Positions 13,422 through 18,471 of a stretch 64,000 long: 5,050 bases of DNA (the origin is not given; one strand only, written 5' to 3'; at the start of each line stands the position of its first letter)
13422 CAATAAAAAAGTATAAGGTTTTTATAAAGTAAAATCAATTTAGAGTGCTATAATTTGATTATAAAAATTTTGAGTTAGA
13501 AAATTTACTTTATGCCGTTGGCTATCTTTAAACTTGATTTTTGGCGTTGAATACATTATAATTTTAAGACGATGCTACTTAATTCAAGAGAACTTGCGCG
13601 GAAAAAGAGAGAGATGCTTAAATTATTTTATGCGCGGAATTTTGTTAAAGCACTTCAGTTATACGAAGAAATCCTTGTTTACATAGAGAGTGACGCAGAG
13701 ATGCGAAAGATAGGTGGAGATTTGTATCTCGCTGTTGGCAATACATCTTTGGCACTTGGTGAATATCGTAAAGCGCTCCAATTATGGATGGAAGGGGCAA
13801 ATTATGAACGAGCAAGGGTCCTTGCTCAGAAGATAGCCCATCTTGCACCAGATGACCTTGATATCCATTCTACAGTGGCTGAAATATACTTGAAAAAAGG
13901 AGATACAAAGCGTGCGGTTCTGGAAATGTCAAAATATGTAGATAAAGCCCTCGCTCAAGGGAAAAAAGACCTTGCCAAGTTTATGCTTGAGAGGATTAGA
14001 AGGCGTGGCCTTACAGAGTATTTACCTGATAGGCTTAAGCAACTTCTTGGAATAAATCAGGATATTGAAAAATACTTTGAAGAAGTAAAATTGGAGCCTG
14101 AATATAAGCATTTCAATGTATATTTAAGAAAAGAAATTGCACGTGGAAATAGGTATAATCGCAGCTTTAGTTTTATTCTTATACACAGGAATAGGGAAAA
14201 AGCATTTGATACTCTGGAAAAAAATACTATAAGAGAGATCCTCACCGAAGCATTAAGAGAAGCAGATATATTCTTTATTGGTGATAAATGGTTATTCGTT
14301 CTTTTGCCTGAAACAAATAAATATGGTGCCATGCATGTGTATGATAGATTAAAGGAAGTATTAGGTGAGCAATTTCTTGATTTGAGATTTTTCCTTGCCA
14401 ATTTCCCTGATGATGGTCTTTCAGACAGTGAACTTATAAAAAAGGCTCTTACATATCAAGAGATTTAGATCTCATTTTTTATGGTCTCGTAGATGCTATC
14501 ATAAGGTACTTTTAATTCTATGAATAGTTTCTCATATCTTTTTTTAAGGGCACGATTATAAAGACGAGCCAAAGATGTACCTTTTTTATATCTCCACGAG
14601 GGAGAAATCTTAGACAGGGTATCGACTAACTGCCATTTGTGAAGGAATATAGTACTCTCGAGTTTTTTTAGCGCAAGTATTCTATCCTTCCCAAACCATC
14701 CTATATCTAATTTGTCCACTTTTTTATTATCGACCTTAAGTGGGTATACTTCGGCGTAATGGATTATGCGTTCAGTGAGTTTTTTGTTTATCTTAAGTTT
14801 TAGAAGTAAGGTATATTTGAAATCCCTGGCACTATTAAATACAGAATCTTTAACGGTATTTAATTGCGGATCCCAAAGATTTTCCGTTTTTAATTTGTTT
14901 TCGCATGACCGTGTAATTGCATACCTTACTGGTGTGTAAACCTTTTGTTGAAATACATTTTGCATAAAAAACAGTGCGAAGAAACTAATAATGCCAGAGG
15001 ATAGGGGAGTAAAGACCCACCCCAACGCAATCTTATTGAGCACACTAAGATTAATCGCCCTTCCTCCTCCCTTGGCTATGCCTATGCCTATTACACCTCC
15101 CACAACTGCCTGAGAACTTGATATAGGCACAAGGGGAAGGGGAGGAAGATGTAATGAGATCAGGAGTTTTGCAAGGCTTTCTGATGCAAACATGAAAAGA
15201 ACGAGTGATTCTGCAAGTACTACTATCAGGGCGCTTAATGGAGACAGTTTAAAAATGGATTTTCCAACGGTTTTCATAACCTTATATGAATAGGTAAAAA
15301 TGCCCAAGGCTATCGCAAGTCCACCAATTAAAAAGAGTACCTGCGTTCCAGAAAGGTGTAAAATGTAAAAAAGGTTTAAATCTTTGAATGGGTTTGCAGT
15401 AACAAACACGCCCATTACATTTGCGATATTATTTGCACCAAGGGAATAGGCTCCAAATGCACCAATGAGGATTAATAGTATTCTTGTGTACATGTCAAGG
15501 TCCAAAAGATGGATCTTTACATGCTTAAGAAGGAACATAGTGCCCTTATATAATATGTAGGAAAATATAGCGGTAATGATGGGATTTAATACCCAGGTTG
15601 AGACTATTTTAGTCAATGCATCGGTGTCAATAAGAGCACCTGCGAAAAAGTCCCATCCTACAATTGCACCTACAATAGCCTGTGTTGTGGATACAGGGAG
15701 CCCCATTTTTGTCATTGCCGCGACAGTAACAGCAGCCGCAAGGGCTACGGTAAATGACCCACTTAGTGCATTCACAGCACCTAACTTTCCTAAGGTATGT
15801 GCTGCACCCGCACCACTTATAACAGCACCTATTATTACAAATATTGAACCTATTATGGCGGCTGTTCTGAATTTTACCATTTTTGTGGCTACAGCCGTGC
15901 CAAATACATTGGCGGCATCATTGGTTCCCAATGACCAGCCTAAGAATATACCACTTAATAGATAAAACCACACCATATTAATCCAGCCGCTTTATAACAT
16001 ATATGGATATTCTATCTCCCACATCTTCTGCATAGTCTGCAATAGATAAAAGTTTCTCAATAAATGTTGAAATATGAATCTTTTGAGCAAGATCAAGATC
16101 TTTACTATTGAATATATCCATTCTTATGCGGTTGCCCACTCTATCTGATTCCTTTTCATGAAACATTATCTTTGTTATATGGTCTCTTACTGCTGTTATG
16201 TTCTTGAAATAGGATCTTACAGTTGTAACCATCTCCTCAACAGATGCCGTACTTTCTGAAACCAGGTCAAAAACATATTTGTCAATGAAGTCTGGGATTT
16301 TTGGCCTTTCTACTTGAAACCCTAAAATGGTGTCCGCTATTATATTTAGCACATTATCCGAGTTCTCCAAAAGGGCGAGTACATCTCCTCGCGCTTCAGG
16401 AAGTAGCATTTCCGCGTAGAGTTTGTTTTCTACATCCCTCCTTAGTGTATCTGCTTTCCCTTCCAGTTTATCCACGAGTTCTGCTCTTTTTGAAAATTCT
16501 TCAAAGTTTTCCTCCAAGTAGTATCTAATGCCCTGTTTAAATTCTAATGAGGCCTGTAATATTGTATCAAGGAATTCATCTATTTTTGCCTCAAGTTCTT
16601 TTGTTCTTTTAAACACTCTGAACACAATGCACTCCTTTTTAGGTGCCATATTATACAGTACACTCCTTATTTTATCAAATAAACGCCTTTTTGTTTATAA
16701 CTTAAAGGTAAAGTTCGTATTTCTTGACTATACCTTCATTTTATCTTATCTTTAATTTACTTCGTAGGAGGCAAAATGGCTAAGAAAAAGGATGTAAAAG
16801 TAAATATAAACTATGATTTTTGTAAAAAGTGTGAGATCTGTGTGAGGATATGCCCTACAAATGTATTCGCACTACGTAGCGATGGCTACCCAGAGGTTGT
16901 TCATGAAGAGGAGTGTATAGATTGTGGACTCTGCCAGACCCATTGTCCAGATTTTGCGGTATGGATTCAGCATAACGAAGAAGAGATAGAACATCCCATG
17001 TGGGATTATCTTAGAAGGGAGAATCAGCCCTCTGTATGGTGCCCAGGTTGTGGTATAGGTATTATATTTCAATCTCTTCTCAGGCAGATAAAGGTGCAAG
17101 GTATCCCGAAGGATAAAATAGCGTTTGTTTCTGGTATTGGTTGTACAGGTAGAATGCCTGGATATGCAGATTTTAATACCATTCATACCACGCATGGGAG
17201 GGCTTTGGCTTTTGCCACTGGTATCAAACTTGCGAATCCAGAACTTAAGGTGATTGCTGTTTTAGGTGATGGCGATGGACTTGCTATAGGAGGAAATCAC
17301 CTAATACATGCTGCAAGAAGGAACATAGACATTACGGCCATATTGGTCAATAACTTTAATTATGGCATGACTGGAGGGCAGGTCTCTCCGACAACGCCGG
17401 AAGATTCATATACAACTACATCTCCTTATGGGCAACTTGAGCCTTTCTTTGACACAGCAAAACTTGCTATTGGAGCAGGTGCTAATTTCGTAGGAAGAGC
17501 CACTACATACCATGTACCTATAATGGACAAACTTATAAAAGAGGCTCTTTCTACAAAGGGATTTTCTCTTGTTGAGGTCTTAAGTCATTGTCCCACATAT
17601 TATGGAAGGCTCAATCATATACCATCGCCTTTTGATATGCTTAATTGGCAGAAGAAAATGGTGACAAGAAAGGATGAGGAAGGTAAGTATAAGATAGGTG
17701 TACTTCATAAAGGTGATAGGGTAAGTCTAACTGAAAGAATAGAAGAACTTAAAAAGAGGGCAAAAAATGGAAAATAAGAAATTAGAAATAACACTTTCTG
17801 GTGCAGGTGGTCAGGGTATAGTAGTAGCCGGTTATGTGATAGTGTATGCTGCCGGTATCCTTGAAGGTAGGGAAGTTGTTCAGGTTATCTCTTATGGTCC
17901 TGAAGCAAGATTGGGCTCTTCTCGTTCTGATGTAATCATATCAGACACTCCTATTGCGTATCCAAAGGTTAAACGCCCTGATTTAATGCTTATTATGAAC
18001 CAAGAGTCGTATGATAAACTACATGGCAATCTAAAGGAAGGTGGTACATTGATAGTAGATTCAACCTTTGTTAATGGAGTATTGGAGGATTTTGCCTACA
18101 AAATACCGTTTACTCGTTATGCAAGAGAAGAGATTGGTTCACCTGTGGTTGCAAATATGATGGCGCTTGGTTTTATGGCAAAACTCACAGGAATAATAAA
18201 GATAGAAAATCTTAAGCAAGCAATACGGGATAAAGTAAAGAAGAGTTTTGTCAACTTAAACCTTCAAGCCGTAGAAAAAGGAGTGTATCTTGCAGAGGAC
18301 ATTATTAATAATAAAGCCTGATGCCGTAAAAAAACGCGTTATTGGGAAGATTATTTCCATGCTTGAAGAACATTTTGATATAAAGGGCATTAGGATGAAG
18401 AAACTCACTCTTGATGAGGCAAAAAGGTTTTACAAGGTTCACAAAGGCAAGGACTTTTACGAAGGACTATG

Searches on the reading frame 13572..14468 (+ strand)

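Call 3: search_protein_families(library=pfam, proteins=[window:13572-14468:+], max_evalue=0.01)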
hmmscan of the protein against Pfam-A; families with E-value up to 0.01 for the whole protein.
window:13572-14468:+ (298 aa): 7 families
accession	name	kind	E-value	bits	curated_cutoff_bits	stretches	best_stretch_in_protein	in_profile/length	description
PF14559.12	TPR_19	-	2.4e-06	28.2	25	1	77-121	6-50/68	Tetratricopeptide repeat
PF07719.23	TPR_2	-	0.0001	22.6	27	0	49-71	8-30/34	Tetratricopeptide repeat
PF13432.12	TPR_16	-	0.0028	18.5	32.7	0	18-73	7-62/65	Tetratricopeptide repeat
PF13371.12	TPR_9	-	0.0055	17.1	35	0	77-135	10-68/73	Tetratricopeptide repeat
PF13176.12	TPR_7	-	0.0064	17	27.9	0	103-116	6-19/36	Tetratricopeptide repeat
PF03704.23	BTAD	-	0.0066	17.2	22.1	0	53-124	17-90/146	Bacterial transcriptional activator domain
PF13431.12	TPR_17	-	0.0077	16.9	24.4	0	85-115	2-32/34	Tetratricopeptide repeat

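Call 4: search_protein_families(library=ncbifam, proteins=[window:13572-14468:+], max_evalue=0.01)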
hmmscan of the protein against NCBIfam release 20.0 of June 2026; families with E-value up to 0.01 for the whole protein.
window:13572-14468:+ (298 aa): 2 families
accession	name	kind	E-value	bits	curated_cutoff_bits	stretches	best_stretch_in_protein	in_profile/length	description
TIGR02917.1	PEP_TPR_lipo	equivalog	4.6e-06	24.8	312.2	0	79-126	820-867/899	XrtA/PEP-CTERM system TPR-repeat protein PrsT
NF052415.1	T3SS_chap_SctY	equivalog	8.7e-05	23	70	1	73-129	17-73/106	type III secretion apparatus assembly chaperone SctY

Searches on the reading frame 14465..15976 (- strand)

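Call 42: search_protein_families(library=pfam, proteins=[window:14465-15976:-], max_evalue=0.00001)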
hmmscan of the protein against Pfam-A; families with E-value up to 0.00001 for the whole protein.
window:14465-15976:- (503 aa): 1 family
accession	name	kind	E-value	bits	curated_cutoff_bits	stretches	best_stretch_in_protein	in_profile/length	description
PF01384.25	PHO4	-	2.9e-56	191.4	33.7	2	17-264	2-298/350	Phosphate transporter family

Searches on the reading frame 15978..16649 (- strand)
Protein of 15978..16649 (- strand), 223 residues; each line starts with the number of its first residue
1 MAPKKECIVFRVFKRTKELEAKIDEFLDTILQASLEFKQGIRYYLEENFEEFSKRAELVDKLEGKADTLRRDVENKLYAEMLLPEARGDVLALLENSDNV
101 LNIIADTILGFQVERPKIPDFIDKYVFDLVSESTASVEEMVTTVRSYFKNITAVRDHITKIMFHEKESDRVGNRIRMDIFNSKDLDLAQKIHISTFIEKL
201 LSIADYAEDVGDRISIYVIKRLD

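Call 42: search_protein_families(library=pfam, proteins=[window:15978-16649:-], max_evalue=0.00001)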
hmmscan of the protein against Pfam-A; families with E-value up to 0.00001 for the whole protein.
window:15978-16649:- (223 aa): 1 family
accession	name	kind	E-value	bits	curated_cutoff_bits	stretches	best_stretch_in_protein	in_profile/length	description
PF01865.21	PhoU_div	-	9.8e-26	90.9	24.4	1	17-219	7-213/214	Protein of unknown function DUF47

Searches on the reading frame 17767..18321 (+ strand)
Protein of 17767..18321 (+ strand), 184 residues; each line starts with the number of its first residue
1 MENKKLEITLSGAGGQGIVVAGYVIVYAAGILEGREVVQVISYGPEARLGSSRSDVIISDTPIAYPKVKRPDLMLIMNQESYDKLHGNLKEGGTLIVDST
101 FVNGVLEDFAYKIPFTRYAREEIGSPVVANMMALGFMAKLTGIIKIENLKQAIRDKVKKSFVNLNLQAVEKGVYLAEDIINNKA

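Call 42: search_protein_families(library=pfam, proteins=[window:17767-18321:+], max_evalue=0.00001)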
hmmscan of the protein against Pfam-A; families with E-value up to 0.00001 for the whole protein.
window:17767-18321:+ (184 aa): 1 family
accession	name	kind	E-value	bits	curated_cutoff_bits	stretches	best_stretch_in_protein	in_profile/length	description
PF01558.24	POR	-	4e-39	135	27.4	1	14-173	1-172/173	Pyruvate ferredoxin/flavodoxin oxidoreductase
